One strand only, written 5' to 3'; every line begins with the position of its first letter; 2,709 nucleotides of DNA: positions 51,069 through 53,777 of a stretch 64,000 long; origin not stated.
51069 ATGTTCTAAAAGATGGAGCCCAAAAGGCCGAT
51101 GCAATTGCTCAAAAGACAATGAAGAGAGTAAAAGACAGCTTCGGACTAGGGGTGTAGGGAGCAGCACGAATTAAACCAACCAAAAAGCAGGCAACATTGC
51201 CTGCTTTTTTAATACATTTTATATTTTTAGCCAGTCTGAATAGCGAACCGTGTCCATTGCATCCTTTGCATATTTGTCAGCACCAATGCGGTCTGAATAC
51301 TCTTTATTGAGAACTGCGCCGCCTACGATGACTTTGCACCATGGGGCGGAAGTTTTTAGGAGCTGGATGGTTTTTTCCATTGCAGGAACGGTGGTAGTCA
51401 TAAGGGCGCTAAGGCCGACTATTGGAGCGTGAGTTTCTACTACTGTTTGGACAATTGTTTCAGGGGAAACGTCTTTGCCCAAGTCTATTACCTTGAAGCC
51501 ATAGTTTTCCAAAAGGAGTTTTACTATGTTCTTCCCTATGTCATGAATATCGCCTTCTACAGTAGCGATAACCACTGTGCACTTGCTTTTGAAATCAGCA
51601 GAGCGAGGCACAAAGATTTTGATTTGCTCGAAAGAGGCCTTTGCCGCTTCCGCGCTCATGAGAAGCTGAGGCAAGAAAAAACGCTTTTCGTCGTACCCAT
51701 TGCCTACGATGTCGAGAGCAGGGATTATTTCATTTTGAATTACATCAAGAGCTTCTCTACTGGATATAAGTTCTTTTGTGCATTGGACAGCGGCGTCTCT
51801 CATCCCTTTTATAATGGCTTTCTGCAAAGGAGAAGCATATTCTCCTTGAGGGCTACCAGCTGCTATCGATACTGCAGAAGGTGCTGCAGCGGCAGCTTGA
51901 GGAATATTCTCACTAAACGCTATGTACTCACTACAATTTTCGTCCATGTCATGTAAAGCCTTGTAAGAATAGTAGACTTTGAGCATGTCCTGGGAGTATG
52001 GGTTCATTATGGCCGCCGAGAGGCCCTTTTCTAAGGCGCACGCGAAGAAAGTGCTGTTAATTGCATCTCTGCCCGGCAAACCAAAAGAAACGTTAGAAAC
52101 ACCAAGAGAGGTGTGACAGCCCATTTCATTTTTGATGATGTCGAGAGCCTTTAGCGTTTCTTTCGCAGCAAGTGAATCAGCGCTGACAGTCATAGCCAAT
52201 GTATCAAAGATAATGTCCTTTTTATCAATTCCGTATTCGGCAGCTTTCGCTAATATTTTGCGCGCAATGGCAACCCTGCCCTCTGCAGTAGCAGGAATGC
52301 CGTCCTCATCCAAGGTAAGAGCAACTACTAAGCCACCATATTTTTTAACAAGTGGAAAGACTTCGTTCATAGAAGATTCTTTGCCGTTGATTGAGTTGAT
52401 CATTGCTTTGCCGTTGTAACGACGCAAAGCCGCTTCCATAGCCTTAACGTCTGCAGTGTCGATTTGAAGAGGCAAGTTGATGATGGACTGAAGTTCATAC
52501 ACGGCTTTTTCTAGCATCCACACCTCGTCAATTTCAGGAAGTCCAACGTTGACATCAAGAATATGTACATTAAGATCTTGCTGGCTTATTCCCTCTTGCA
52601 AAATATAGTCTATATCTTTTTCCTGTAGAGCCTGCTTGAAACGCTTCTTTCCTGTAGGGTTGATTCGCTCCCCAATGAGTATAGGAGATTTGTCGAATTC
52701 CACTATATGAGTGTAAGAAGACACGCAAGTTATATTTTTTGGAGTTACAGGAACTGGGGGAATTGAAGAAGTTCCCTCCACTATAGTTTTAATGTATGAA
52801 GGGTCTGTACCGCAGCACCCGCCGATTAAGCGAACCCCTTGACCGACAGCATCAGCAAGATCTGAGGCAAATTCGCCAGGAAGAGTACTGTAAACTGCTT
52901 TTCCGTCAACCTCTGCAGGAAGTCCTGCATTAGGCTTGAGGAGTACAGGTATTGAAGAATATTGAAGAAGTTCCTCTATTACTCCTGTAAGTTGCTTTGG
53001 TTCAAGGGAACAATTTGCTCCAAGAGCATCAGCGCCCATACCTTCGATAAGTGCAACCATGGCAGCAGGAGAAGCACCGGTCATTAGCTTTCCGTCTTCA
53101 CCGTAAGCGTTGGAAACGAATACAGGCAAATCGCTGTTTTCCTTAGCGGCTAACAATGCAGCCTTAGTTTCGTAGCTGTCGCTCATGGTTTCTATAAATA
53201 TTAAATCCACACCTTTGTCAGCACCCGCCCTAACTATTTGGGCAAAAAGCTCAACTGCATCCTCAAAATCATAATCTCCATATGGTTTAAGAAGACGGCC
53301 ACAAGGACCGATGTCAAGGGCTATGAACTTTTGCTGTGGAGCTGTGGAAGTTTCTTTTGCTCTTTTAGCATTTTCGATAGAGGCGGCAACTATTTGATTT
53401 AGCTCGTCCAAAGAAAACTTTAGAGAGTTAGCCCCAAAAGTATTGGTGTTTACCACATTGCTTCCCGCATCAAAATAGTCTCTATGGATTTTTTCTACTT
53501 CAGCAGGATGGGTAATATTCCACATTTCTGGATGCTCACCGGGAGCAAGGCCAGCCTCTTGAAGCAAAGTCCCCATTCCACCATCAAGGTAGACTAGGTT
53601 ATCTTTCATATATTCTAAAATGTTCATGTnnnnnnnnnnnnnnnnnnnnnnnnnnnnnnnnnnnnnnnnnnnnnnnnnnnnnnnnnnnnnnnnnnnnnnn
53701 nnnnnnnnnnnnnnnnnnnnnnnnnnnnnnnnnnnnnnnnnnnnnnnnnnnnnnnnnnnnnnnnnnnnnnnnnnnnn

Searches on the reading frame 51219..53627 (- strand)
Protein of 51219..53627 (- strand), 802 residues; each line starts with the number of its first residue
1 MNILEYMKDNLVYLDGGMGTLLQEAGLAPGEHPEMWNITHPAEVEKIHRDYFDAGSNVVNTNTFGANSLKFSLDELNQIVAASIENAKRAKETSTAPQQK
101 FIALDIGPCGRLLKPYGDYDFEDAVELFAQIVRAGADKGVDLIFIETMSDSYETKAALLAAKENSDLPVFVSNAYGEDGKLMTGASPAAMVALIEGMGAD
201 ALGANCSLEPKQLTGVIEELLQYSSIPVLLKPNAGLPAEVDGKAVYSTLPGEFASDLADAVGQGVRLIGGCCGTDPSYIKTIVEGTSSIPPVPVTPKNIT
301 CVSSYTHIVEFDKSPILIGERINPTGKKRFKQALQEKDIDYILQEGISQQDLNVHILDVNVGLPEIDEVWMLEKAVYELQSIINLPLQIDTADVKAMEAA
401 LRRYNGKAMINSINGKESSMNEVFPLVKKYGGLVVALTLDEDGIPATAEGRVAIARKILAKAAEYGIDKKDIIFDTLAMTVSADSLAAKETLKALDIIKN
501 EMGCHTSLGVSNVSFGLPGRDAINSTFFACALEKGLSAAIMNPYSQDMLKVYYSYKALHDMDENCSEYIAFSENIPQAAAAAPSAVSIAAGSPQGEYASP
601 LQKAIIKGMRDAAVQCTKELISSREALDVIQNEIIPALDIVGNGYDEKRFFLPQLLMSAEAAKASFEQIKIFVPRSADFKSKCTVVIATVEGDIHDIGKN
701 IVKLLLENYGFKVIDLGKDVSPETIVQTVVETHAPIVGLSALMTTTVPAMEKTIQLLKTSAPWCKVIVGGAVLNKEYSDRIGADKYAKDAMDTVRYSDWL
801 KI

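Call 6: search_protein_families(library=pfam, proteins=[window:51219-53627:-], max_evalue=0.01)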
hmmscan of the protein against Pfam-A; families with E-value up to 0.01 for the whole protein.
window:51219-53627:- (802 aa): 4 families
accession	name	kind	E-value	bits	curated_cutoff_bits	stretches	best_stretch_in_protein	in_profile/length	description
PF02574.22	S-methyl_trans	-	5.3e-65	220.5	22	1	14-284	3-281/283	Homocysteine S-methyltransferase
PF02310.24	B12-binding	-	2e-27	95.9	32.1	1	684-793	2-119/121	B12 binding domain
PF00809.28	Pterin_bind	-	5.1e-26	92.2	25.5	1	319-541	1-243/244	Pterin binding enzyme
PF02607.22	B12-binding_2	-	1.5e-15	57.5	23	1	601-669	5-73/74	B12 binding domain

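Call 7: search_protein_families(library=ncbifam, proteins=[window:51219-53627:-], max_evalue=0.01)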
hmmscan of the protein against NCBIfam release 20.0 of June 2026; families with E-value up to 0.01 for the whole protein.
window:51219-53627:- (802 aa): 21 families
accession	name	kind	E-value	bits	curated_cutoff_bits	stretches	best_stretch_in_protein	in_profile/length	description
TIGR02082.1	metH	equivalog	2.3e-138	462.8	1010.85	1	11-789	5-840/1182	methionine synthase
NF007024.0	PRK09490.1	equivalog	3.5e-106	356.3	1497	1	5-777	14-846/1234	methionine synthase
NF005719.0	PRK07535.1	domain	9.8e-74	247.8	259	1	316-573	2-259/268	methyltetrahydrofolate:corrinoid/iron-sulfur protein methyltransferase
NF006396.0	PRK08645.1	equivalog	1.7e-68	231.2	453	1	1-292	2-290/611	bifunctional homocysteine S-methyltransferase/methylenetetrahydrofolate reductase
NF005718.0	PRK07534.1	equivalog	2.3e-55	188.2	338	1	11-287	15-295/337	betaine--homocysteine S-methyltransferase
TIGR02370.1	pyl_corrinoid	subfamily_domain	4.4e-46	156.8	215.3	1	601-792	2-196/197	methyltransferase cognate corrinoid protein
NF041607.1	dimeth_corrin_MtbC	equivalog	9.1e-41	139.6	350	1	602-796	2-198/203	dimethylamine corrinoid protein MtbC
NF040758.1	CODH_ACS_meth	exception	1.4e-38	132.7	370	1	316-554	5-244/261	carbon monoxide dehydrogenase/acetyl-CoA synthase methytransferase subunit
NF047996.1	corrin_MtgC_2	exception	1.5e-37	129.1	370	1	602-795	9-204/212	glycine betaine-specific corrinoid protein MtgC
NF047995.1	corrinoid_MtgC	exception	2.5e-37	128.4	310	1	600-798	7-210/215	glycine betaine-specific corrinoid protein MtgC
NF040655.1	MtaC_Meth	equivalog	2.9e-35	121.5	420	1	593-798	31-235/253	methanol--corrinoid protein MtaC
NF040669.1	MtaC2_Meth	equivalog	6.5e-34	117.5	450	1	577-798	22-243/267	methanol--corrinoid protein MtaC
NF007020.0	PRK09485.1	equivalog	1.2e-31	109.9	215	1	8-284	10-301/306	homocysteine S-methyltransferase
NF002612.0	PRK02261.1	equivalog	4.7e-09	35.9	110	1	681-743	2-64/148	methylaspartate mutase subunit S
NF052513.1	TransRegCarH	equivalog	1.5e-08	34.3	400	1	597-789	83-266/274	HTH-type transcriptional repressor CarH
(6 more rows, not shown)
